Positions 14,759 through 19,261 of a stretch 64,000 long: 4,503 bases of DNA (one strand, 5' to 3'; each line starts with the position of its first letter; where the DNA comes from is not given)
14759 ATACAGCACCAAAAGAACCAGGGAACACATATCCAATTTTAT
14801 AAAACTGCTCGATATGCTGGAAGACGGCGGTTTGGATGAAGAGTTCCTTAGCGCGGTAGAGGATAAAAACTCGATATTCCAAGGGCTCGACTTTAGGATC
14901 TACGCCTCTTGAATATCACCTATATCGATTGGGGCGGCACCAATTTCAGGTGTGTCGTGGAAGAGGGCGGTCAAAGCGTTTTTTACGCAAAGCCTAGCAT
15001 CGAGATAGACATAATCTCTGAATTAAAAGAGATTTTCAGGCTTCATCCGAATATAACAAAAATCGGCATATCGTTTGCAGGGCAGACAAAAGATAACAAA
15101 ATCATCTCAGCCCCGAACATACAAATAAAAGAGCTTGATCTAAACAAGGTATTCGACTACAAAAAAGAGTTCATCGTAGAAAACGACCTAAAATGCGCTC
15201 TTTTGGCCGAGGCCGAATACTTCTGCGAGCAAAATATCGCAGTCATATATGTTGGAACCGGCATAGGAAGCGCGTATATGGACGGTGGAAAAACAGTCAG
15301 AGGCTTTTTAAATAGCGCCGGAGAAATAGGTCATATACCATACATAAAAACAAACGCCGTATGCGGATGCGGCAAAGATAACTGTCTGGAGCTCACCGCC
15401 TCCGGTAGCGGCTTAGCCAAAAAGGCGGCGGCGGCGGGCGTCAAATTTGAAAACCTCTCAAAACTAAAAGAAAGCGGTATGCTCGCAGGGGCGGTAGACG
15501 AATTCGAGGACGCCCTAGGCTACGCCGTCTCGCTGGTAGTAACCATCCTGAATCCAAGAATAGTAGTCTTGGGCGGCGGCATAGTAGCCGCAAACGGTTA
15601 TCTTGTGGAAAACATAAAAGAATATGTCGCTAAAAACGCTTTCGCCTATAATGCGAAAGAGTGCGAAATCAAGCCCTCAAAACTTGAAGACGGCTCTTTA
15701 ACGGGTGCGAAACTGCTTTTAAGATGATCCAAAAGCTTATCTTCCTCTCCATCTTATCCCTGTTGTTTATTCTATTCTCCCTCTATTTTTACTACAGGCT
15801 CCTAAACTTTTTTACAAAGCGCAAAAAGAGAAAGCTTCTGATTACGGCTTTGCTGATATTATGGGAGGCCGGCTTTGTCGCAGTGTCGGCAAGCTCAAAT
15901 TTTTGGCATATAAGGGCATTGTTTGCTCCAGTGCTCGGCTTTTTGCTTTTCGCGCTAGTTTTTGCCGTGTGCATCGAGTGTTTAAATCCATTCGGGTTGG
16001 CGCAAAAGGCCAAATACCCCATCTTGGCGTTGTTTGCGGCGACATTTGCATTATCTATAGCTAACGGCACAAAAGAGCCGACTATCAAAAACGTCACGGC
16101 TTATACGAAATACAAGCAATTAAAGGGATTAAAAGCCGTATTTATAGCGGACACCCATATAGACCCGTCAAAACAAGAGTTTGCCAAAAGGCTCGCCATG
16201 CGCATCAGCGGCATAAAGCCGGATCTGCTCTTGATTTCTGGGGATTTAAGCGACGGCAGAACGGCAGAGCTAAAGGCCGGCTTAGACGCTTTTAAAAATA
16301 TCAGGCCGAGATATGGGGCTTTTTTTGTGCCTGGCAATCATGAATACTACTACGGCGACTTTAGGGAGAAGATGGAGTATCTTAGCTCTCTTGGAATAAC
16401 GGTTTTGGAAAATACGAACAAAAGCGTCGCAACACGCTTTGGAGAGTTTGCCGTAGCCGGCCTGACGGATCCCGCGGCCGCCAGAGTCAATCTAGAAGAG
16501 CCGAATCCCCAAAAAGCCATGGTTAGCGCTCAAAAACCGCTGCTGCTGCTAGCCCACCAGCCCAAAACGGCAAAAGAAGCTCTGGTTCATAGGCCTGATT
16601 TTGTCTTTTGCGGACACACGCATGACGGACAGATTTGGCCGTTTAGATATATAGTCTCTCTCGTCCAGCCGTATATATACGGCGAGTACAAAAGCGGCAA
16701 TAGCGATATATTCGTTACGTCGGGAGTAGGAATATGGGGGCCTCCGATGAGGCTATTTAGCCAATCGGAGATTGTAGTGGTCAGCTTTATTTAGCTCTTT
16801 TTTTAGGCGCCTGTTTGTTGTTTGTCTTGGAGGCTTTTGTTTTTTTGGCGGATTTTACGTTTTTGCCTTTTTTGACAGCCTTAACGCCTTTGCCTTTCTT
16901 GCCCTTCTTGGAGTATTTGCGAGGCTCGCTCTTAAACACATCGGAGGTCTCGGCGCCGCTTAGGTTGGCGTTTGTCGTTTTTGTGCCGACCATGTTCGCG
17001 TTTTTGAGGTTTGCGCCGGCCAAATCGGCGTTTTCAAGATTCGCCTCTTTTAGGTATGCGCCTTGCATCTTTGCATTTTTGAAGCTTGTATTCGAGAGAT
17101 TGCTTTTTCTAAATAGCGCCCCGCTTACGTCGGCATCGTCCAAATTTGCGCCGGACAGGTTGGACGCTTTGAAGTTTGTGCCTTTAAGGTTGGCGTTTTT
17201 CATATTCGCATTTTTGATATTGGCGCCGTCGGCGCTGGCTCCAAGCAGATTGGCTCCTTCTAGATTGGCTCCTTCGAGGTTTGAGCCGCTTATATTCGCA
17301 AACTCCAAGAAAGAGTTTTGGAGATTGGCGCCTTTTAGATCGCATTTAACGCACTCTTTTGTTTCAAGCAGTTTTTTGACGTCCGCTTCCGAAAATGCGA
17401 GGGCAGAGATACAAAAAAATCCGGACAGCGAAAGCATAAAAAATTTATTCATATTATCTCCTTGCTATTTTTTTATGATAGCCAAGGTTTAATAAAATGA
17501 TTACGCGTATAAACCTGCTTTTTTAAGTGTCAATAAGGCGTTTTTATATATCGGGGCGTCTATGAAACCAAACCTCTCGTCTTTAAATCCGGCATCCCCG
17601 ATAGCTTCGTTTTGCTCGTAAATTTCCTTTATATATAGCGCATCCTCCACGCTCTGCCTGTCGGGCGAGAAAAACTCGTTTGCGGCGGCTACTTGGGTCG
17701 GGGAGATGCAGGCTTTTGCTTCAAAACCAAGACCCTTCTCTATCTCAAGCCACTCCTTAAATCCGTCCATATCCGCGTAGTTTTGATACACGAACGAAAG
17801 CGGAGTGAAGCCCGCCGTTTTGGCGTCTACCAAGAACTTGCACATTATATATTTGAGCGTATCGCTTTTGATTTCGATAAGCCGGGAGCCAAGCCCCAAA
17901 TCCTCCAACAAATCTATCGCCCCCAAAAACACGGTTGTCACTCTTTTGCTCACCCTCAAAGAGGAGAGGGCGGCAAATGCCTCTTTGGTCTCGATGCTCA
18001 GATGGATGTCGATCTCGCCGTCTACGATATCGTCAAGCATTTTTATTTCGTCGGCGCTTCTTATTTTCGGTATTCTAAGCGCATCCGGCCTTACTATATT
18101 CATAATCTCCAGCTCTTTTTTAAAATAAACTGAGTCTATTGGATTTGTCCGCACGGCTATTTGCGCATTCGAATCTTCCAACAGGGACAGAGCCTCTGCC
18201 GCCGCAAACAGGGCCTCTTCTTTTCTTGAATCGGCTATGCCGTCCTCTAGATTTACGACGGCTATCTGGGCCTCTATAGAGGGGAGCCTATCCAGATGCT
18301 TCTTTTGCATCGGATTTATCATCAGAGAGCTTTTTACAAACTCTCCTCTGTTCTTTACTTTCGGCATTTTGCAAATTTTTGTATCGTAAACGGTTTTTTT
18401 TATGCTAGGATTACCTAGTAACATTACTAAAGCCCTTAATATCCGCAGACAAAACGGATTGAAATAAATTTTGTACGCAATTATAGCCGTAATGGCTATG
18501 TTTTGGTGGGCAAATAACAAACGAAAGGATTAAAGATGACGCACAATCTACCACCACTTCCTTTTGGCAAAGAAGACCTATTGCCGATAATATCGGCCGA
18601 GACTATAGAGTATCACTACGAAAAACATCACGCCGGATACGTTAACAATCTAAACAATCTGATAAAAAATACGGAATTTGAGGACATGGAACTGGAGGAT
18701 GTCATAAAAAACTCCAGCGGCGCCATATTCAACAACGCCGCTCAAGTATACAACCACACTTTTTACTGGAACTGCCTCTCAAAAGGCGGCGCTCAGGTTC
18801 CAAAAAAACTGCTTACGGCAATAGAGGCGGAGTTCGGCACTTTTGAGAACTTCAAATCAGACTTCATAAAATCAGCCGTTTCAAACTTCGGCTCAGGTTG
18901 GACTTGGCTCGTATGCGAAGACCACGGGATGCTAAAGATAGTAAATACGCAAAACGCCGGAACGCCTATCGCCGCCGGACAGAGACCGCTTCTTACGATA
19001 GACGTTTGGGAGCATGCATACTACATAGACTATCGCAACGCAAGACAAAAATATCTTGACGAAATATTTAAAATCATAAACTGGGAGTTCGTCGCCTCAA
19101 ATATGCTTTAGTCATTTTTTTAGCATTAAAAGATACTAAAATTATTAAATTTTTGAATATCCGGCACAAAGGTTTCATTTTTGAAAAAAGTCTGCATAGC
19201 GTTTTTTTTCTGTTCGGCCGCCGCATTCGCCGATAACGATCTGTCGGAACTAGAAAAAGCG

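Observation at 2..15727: GH57-only alpha-glucan cluster co-oriented with substrate-level ATP and NADH-oxidation genes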

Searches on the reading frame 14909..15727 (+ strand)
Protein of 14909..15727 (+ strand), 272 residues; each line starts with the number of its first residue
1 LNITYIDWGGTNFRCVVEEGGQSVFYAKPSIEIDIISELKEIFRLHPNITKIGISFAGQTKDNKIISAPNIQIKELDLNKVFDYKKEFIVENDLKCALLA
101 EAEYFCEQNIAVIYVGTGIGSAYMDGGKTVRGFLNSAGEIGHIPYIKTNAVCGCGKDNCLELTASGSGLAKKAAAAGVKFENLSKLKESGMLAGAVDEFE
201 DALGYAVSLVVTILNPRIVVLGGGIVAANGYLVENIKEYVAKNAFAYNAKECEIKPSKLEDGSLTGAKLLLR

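Call 3: search_protein_families(library=pfam, proteins=[window:14909-15727:+])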
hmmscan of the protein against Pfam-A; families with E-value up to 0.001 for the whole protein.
window:14909-15727:+ (272 aa): 1 family
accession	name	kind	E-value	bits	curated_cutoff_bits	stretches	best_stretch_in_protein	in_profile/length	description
PF00480.26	ROK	-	3.9e-38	132.1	22.9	1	34-270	41-290/294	ROK family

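Call 4: search_protein_families(library=ncbifam, proteins=[window:14909-15727:+])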
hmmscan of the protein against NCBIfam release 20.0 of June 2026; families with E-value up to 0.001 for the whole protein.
window:14909-15727:+ (272 aa): 12 families
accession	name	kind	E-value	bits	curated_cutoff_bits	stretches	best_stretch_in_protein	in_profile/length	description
NF007251.0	PRK09698.1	equivalog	5e-32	111.4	253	1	6-247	11-270/304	allose kinase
TIGR00744.1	ROK_glcA_fam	subfamily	8.7e-27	94.2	260.35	2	36-186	45-203/318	ROK family glucokinase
NF003461.0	PRK05082.1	subfamily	6.6e-18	65.1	283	1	85-270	97-285/291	N-acetylmannosamine kinase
NF049930.1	TransRegMlc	equivalog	2.7e-17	63.2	530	1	14-269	107-388/405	sugar metabolism global transcriptional regulator Mlc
NF047937.1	TransRegNagC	equivalog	7e-17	61.7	650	1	48-268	139-380/399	DNA-binding transcriptional regulator NagC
NF047821.1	NactlManKinNanK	equivalog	2.8e-16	59.9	450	1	90-270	102-285/288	N-acetylmannosamine kinase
NF007108.0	PRK09557.1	equivalog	4.1e-15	55.9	443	1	68-258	81-284/303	fructokinase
NF009835.0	PRK13310.1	equivalog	6.8e-14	51.9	380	1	52-267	60-296/303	N-acetylglucosamine kinase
NF042998.1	bglucokin_BglK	equivalog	2.1e-11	43.6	550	1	1-241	1-259/291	beta-glucoside kinase BglK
NF045551.1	GK_Pyrobac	equivalog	3.2e-11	43.1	500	1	6-259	5-267/294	ATP-dependent glucokinase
NF045942.1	PolPhglucPhase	equivalog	4.7e-07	29.8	250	1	36-145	43-156/242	polyphosphate--glucose phosphotransferase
NF009836.0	PRK13311.1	equivalog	0.00046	19.5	551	0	75-169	89-194/256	N-acetyl-D-glucosamine kinase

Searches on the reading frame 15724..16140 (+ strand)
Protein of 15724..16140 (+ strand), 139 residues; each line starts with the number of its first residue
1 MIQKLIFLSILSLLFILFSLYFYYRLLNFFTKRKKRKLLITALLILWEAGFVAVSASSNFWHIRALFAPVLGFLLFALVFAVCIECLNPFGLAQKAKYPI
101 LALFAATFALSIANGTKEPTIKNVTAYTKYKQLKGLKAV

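Call 54: search_protein_families(library=pfam, proteins=[window:15724-16140:+], max_evalue=0.01)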
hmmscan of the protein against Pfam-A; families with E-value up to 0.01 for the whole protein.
window:15724-16140:+ (139 aa): 1 family
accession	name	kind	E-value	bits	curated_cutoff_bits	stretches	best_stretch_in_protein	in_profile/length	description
PF03600.22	CitMHS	-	0.0035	16.9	31.9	1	8-111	165-261/336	Citrate transporter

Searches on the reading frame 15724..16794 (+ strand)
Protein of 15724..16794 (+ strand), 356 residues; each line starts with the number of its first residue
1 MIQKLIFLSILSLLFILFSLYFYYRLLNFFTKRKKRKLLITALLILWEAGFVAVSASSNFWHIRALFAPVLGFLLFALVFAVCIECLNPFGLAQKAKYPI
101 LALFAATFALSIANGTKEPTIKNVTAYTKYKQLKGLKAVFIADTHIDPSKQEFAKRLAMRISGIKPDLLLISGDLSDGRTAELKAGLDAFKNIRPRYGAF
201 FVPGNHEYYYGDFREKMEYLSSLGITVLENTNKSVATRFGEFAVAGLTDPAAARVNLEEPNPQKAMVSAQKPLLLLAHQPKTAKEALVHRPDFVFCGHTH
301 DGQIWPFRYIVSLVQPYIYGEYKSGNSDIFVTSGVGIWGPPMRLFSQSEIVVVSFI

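Call 8: search_protein_families(library=pfam, proteins=[window:15724-16794:+])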
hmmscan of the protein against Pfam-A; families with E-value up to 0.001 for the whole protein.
window:15724-16794:+ (356 aa): 2 families
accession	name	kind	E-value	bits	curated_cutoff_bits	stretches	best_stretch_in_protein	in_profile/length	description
PF00149.33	Metallophos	-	5.2e-14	53.5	21.5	1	137-301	2-190/191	Calcineurin-like phosphoesterase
PF12850.12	Metallophos_2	-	2.2e-07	31.4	27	1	137-301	2-118/154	Calcineurin-like phosphoesterase superfamily domain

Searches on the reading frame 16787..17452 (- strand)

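Call 8: search_protein_families(library=pfam, proteins=[window:16787-17452:-])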
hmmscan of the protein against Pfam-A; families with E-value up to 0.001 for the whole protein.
window:16787-17452:- (221 aa): 3 families
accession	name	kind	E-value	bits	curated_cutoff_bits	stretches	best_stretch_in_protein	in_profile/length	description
PF00805.28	Pentapeptide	-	4.5e-33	112.8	20.2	4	57-95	1-39/40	Pentapeptide repeats (8 copies)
PF13599.13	Pentapeptide_4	-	6.5e-16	58.6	38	2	108-170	12-74/78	Pentapeptide repeat region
PF13576.12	Pentapeptide_3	-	1.4e-15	57.7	27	2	114-157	1-47/48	Pentapeptide repeats (9 copies)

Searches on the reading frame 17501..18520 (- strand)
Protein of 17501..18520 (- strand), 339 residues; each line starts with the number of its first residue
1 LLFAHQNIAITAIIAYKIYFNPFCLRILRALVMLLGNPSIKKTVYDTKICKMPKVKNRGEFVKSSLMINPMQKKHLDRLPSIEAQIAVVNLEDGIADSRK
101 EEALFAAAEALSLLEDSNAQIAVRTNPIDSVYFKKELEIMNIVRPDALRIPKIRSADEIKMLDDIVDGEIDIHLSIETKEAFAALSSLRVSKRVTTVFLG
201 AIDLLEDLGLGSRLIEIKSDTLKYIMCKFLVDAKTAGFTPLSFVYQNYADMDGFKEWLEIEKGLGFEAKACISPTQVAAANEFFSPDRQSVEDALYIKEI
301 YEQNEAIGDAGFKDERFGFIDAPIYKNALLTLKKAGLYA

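Call 8: search_protein_families(library=pfam, proteins=[window:17501-18520:-])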
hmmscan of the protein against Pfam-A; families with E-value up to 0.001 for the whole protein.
window:17501-18520:- (339 aa): 1 family
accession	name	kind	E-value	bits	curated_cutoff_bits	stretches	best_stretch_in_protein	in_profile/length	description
PF03328.21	HpcH_HpaI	-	1.7e-21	77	25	1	71-274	9-221/221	HpcH/HpaI aldolase/citrate lyase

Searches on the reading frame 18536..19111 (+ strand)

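Call 8: search_protein_families(library=pfam, proteins=[window:18536-19111:+])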
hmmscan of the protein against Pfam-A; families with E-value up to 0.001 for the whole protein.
window:18536-19111:+ (191 aa): 2 families
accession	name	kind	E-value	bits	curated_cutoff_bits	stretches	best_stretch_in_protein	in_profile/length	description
PF02777.23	Sod_Fe_C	-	3.9e-40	136.5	20.9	1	90-188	3-101/102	Iron/manganese superoxide dismutases, C-terminal domain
PF00081.27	Sod_Fe_N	-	7.3e-29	100.5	27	1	2-82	1-82/82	Iron/manganese superoxide dismutases, alpha-hairpin domain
